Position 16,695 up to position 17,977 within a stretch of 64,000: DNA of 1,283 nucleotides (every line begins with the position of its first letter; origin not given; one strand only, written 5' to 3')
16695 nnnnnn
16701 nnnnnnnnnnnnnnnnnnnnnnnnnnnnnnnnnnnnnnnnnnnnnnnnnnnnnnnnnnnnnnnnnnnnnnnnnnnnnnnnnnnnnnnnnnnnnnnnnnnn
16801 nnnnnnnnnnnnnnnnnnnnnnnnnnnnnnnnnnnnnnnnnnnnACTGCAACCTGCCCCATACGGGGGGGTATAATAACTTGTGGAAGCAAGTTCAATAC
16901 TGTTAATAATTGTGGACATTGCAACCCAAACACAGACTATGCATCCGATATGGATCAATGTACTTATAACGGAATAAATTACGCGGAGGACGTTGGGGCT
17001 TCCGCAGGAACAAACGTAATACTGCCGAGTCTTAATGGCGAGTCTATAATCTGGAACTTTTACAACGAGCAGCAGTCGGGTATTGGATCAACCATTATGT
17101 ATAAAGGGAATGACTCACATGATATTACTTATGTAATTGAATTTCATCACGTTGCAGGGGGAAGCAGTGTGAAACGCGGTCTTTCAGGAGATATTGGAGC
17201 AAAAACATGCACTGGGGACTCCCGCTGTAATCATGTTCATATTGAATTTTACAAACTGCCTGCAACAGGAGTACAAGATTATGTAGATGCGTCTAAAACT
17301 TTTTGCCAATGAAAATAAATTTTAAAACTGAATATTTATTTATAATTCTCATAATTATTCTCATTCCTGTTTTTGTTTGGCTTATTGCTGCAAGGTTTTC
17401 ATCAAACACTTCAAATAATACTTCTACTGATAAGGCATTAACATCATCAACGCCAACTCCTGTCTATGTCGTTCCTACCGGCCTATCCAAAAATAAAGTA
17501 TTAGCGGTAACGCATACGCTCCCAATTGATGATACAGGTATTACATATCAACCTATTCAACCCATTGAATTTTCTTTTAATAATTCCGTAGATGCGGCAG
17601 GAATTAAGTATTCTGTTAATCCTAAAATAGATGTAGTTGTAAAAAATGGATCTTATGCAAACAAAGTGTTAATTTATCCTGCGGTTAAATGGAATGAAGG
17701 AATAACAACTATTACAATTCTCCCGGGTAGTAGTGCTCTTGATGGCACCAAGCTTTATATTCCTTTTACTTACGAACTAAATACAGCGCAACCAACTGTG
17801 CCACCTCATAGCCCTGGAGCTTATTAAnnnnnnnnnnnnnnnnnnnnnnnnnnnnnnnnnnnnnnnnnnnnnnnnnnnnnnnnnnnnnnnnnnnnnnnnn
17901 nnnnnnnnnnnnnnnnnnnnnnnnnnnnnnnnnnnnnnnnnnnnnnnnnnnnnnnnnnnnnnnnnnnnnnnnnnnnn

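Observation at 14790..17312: Bifunctional SLT-like plus M23 peptidoglycan hydrolase, N-terminal prealbumin-like domains, co-transcribed with virB4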

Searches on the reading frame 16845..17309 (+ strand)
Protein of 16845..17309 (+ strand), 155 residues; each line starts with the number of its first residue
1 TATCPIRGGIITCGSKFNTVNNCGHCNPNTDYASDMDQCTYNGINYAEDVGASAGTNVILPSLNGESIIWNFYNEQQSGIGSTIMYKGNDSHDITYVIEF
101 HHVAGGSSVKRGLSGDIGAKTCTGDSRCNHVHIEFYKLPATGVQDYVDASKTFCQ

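Call 56: search_solved_structures(query=A4, max_evalue=10, show_alignments=5)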
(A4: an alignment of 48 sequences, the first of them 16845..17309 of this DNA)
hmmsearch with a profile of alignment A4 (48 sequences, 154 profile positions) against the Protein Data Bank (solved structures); distinct sequences matched with E-value up to 10: 1.
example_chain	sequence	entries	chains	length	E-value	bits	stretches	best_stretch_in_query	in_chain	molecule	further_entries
3uz0_B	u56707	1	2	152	2.2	11.8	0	104-138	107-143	Stage II sporulation protein Q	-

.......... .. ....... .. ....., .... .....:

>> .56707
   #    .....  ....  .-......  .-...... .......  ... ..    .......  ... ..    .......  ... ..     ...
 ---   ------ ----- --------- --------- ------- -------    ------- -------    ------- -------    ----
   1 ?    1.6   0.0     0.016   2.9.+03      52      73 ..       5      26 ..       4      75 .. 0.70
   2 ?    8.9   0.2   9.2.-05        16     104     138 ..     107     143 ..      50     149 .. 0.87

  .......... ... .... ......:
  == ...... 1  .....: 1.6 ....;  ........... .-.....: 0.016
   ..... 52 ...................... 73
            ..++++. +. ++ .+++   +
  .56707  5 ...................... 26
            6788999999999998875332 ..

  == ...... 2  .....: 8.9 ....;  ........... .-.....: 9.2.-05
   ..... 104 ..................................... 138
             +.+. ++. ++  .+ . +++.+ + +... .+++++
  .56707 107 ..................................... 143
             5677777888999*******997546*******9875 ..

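Call 57: search_protein_families(library=pfam, alignment_id=A4, max_evalue=1)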
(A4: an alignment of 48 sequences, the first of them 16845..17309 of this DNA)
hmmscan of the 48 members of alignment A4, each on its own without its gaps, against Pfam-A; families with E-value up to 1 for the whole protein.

A. member 1, window:16845-17309:+ (155 aa): 1 family
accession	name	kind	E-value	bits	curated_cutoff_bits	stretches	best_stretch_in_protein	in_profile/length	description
PF01551.29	Peptidase_M23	-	0.029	15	28.7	1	48-137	6-89/96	Peptidase family M23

B. families by the number of members that match (of 48 scanned): 17 families
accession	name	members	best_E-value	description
PF01551.29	Peptidase_M23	2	0.016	Peptidase family M23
PF12172.15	zf-ChsH2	2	0.11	ChsH2, rubredoxin-like zinc ribbon domain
PF17873.7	Rep_1B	1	0.019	Replicase polyprotein 1ab regulatory domain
PF14449.11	PT-TG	1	0.055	Pre-toxin TG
PF21955.1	CarG-like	1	0.063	Carbapenem resistance protein CarG-like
PF23145.1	Zf_2nd_IFT121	1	0.075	IFT121, second zinc finger domain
PF07712.18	SURNod19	1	0.088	Stress up-regulated Nod 19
PF04083.22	Abhydro_lipase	1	0.097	Partial alpha/beta-hydrolase lipase region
PF18528.7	Ret2_MD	1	0.12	RNA editing 3' terminal uridylyl transferase 2 middle domain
PF07755.17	DUF1611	1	0.17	Domain of unknown function (DUF1611_C) P-loop domain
PF24633.1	DUF7630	1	0.18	Domain of unknown function (DUF7630)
PF13878.12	zf-C2H2_3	1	0.18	zinc-finger of acetyl-transferase ESCO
PF01844.29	HNH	1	0.19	HNH endonuclease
PF12402.13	nlz1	1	0.23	NocA-like zinc-finger protein 1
PF16072.10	DUF4813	1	0.36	Domain of unknown function (DUF4813)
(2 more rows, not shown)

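Call 106: search_protein_families(library=phrogs, proteins=[window:16845-17309:+], max_evalue=0.1)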
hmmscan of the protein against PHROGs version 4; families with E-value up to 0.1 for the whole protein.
window:16845-17309:+ (155 aa): 1 family
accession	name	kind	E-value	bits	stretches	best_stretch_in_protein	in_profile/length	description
phrog_6700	-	lysis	0.061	11.1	1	39-137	2624-2713/2898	endolysin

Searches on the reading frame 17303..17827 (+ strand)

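Call 4: search_protein_families(library=pfam, proteins=[window:17303-17827:+], max_evalue=1)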
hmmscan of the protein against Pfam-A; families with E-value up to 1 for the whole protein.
window:17303-17827:+ (174 aa): 2 families
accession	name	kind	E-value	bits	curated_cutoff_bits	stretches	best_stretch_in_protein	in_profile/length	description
PF17359.7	DUF5385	-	0.11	12.5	25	1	10-44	4-39/217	Family of unknown function (DUF5385)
PF25184.1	YxzE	-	0.22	13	40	1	14-46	3-35/65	YxzE-like putative bacteriocin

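Call 5: search_protein_families(library=ncbifam, proteins=[window:17303-17827:+], max_evalue=1)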
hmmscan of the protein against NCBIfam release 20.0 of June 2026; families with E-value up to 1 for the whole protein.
window:17303-17827:+ (174 aa): 2 families
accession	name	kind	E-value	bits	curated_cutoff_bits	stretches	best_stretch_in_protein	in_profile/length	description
NF042931.1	SAG1386_EF1546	equivalog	0.052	13.6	80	1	9-45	32-68/158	SAG1386/EF1546 family surface-associated protein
NF043073.1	MMSYN1_0195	equivalog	0.091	10.9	1250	1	3-41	1-36/1021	spermidine/putrescine ABC transporter permease/substrate-binding protein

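Call 106: search_protein_families(library=phrogs, proteins=[window:17309-17824:+], max_evalue=0.1)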
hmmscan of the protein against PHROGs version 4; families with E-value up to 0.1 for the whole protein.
window:17309-17824:+ (172 aa): 0 families
